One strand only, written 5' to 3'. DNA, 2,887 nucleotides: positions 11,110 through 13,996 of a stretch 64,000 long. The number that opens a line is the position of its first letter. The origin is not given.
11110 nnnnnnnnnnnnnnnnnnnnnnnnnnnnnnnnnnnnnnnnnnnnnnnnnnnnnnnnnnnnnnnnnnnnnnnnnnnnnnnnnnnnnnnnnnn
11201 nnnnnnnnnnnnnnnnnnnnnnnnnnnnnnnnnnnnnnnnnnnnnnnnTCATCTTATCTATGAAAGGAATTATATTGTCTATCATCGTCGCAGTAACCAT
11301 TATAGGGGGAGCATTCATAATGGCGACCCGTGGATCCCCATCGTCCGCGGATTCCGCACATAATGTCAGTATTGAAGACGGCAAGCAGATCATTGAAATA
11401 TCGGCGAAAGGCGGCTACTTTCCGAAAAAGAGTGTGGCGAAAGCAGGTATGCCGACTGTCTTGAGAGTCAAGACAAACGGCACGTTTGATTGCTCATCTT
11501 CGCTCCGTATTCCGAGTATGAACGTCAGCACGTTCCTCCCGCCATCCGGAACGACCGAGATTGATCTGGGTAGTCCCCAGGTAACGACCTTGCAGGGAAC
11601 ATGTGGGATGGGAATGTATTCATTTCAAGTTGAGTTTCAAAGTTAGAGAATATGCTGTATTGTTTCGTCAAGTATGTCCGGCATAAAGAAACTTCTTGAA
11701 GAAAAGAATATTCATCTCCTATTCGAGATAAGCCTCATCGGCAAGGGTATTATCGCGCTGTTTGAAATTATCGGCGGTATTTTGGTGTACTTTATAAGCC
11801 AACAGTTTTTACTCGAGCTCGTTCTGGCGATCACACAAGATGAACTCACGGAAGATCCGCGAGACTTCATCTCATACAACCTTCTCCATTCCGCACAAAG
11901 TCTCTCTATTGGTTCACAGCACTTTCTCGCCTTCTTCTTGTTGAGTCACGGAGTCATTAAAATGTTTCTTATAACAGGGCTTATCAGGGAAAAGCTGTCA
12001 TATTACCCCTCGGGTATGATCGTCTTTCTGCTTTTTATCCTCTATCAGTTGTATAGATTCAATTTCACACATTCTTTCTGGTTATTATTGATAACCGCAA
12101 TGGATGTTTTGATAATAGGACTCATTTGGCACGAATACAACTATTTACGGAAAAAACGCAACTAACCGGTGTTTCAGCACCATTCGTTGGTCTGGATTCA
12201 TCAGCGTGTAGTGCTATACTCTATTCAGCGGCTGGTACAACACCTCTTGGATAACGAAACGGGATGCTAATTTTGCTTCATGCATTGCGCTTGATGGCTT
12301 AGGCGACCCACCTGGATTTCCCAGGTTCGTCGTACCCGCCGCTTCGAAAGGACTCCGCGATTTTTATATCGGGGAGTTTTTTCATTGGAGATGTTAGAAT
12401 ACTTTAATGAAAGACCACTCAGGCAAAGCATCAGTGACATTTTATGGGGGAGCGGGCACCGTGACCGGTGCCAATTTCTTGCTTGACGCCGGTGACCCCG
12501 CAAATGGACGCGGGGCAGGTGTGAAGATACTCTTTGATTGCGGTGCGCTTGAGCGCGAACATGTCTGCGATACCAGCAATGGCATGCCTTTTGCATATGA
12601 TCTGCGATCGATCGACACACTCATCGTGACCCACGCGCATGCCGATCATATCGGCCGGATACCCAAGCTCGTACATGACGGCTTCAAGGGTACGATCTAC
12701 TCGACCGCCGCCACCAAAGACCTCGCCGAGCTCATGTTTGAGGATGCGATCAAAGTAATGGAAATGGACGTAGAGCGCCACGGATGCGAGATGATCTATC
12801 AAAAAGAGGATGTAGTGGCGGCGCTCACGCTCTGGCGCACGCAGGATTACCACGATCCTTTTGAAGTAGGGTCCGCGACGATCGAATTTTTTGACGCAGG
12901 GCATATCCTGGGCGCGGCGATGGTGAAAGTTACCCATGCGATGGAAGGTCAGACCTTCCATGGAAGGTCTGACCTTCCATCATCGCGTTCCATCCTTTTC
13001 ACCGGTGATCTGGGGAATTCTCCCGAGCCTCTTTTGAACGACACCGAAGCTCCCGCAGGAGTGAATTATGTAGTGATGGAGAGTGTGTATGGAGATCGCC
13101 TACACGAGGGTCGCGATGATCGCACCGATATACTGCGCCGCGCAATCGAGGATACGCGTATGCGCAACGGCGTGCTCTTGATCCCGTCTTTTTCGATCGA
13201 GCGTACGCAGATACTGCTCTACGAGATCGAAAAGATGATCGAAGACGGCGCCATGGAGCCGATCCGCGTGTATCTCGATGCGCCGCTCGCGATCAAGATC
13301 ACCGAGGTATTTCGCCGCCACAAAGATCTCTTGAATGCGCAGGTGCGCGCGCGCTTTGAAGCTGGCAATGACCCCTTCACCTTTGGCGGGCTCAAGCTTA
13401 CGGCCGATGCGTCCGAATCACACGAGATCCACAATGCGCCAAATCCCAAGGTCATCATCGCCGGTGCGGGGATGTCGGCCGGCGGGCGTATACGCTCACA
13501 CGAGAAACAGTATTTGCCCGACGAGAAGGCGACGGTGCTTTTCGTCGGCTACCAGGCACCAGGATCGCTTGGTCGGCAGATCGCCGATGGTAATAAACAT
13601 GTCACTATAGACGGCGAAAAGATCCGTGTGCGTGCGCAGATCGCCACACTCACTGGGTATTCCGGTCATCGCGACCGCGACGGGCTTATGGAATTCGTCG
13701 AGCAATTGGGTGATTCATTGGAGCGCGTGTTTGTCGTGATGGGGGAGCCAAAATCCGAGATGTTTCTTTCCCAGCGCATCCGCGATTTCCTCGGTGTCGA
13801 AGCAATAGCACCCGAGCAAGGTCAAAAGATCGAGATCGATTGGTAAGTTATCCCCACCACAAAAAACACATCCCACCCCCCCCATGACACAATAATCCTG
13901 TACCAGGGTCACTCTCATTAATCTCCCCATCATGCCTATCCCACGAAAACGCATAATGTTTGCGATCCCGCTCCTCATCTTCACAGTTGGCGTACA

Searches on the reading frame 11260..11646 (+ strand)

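Call 56: search_protein_families(library=pfam, proteins=[window:11260-11646:+], max_evalue=0.001)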
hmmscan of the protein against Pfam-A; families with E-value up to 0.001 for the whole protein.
window:11260-11646:+ (128 aa): 1 family
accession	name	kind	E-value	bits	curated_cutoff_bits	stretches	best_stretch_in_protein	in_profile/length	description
PF13473.12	Cupredoxin_1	-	5.6e-07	30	27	1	31-122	16-98/104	Cupredoxin-like domain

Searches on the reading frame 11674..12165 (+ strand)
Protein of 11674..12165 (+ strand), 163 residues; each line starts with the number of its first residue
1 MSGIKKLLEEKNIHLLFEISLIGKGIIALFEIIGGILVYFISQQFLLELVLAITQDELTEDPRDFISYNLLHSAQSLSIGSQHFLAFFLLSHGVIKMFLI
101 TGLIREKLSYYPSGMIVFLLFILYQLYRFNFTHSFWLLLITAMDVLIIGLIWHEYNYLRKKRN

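Call 35: search_protein_families(library=pfam, proteins=[window:11674-12165:+], max_evalue=0.001)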
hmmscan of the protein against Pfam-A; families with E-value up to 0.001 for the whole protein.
window:11674-12165:+ (163 aa): 1 family
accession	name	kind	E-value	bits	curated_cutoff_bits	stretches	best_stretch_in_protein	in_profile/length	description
PF09900.14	DUF2127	-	4.8e-27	95.4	24.3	1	17-155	2-140/140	Predicted membrane protein (DUF2127)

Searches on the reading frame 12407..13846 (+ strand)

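Call 35: search_protein_families(library=pfam, proteins=[window:12407-13846:+], max_evalue=0.001)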
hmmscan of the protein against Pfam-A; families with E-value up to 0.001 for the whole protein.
window:12407-13846:+ (479 aa): 5 families
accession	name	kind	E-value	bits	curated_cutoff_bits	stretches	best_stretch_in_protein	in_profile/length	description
PF10996.14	Beta-Casp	-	1.1e-33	116.8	27.7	1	267-392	1-120/120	Beta-Casp domain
PF07521.17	RMMBL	-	6.4e-12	45.7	21.6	1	406-469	2-63/63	Zn-dependent metallo-hydrolase RNA specificity domain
PF16661.11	Lactamase_B_6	-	6.5e-09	35.9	27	1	38-180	6-154/193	Metallo-beta-lactamase superfamily domain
PF12706.13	Lactamase_B_2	-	8.2e-08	32.5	27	1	41-208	3-149/200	Beta-lactamase superfamily domain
PF00753.33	Lactamase_B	-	4.1e-07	30.6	22.7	1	63-216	38-162/196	Metallo-beta-lactamase superfamily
